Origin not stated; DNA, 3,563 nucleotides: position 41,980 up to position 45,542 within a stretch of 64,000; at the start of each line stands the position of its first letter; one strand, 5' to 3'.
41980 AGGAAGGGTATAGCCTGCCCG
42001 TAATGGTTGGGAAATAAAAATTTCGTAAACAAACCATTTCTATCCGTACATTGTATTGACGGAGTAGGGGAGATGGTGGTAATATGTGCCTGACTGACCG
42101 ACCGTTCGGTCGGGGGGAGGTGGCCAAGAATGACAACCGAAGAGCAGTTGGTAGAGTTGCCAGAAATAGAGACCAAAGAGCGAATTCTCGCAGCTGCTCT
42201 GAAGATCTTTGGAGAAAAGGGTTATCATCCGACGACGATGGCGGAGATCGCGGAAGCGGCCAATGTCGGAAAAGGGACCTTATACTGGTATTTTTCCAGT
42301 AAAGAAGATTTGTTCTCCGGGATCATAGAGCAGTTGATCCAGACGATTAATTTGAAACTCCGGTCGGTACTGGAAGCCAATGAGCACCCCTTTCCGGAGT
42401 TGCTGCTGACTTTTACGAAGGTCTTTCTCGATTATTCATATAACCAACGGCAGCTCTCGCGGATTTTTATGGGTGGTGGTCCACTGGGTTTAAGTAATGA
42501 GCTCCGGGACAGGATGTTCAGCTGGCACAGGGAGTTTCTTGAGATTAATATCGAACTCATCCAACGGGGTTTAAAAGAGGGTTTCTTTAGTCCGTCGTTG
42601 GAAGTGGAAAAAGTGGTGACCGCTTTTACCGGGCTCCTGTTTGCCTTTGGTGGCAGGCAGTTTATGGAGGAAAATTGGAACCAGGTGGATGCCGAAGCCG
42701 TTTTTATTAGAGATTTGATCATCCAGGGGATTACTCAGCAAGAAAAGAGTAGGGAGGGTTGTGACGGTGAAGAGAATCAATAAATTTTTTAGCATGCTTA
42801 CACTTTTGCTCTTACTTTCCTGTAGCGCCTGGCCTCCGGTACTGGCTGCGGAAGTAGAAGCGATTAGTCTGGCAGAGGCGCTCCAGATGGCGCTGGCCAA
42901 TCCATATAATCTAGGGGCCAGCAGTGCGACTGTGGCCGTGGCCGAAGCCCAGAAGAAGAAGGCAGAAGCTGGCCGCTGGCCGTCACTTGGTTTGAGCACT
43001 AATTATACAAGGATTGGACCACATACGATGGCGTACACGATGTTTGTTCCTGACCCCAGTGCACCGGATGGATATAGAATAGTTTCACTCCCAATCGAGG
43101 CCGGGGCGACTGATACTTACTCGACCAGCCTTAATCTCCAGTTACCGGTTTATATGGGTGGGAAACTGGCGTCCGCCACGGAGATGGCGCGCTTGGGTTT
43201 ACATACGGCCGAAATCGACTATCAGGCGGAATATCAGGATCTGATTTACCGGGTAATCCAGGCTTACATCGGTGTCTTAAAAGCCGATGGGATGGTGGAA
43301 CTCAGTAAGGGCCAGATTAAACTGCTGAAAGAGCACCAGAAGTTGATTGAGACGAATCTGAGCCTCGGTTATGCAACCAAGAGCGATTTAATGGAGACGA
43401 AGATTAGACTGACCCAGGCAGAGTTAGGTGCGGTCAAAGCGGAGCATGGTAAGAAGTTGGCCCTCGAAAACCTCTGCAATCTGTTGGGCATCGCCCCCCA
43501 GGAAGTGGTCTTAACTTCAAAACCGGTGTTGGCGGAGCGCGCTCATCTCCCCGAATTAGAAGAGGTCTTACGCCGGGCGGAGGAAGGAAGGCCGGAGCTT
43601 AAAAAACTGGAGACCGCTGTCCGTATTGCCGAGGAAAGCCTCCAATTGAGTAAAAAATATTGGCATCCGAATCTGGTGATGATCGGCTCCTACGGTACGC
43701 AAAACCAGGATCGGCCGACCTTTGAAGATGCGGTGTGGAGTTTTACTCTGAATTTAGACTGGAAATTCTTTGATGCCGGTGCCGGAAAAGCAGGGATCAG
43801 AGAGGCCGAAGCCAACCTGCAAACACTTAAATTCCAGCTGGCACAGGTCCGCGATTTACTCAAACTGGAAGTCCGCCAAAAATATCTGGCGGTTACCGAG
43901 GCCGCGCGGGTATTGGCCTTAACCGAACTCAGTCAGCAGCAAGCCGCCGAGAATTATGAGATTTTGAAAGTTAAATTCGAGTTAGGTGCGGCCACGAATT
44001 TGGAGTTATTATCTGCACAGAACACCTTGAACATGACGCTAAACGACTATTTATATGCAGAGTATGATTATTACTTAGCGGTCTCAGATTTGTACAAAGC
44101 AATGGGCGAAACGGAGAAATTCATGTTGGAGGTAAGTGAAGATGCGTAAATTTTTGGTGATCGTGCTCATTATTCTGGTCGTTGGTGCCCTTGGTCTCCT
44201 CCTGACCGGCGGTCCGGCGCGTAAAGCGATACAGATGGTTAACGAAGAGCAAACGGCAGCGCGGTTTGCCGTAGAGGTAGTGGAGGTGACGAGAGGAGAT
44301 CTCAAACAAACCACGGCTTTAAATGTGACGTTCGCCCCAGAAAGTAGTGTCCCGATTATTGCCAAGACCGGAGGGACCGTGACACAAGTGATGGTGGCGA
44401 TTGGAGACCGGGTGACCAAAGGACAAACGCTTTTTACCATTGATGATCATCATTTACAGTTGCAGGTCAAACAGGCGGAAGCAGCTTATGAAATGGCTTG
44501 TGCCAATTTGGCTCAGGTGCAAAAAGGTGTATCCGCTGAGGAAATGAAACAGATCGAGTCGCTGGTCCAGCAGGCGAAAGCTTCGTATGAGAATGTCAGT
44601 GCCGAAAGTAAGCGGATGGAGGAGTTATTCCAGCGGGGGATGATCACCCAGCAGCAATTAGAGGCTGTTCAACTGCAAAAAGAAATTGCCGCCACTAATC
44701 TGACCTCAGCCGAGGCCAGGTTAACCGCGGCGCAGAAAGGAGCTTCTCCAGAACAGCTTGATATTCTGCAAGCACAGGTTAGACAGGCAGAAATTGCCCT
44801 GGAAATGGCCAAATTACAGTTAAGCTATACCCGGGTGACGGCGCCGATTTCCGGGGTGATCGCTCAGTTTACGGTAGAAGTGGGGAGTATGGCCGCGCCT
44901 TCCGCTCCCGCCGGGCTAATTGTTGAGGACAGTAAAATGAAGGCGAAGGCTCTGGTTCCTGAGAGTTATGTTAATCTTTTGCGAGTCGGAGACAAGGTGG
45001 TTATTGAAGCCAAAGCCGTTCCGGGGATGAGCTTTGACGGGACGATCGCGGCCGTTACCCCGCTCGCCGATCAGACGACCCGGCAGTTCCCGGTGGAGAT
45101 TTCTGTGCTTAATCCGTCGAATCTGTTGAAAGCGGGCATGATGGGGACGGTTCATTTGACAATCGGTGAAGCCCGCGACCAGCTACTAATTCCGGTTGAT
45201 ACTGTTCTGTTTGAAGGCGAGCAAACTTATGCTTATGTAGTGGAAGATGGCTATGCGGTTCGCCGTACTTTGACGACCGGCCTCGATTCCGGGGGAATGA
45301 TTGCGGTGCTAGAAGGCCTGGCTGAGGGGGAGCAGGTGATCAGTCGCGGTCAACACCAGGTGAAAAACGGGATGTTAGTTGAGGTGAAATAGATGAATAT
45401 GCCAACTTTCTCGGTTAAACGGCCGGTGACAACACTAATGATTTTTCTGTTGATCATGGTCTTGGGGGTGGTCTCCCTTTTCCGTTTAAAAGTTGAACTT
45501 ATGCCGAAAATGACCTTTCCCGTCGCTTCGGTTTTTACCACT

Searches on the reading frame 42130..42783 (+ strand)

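Call 99: search_protein_families(library=pfam, proteins=[window:42130-42783:+], max_evalue=0.00001)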
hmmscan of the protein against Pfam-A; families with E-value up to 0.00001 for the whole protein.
window:42130-42783:+ (217 aa): 1 family
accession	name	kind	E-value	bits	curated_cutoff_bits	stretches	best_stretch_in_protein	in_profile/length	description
PF00440.29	TetR_N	-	8.9e-22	77.1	24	1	19-63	1-45/47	Bacterial regulatory proteins, tetR family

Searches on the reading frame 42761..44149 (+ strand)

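Call 100: search_protein_families(library=pfam, proteins=[window:42761-44149:+], max_evalue=0.00001)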
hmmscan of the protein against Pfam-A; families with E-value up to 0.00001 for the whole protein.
window:42761-44149:+ (462 aa): 1 family
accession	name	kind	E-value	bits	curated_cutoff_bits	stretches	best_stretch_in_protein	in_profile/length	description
PF02321.23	OEP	-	1.8e-62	210.9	22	2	266-449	1-187/187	Outer membrane efflux protein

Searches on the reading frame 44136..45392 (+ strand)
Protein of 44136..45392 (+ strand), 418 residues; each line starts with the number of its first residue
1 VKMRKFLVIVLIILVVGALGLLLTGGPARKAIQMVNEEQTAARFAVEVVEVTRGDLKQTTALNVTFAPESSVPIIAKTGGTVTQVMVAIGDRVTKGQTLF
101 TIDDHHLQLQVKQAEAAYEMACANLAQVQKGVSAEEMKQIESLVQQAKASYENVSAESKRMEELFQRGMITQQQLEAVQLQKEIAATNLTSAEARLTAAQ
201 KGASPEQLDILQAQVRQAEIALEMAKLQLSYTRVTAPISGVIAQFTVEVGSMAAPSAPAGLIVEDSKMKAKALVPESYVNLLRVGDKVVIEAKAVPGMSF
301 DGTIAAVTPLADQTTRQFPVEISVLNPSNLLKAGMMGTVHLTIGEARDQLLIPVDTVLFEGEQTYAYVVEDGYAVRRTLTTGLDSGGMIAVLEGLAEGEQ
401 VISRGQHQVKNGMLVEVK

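Call 100: search_protein_families(library=pfam, proteins=[window:44136-45392:+], max_evalue=0.00001)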
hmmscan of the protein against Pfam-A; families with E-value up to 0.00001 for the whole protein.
window:44136-45392:+ (418 aa): 3 families
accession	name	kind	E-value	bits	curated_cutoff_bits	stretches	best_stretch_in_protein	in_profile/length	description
PF16576.10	HlyD_D23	-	4e-26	92.1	30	1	175-336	64-213/214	Barrel-sandwich domain of CusB or HlyD membrane-fusion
PF13437.12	HlyD_3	-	9.3e-18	65.4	22.2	1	234-334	2-106/106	HlyD family secretion protein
PF13533.13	Biotin_lipoyl_2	-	1.3e-07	31.7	29.8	0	73-103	2-32/32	Biotin-lipoyl like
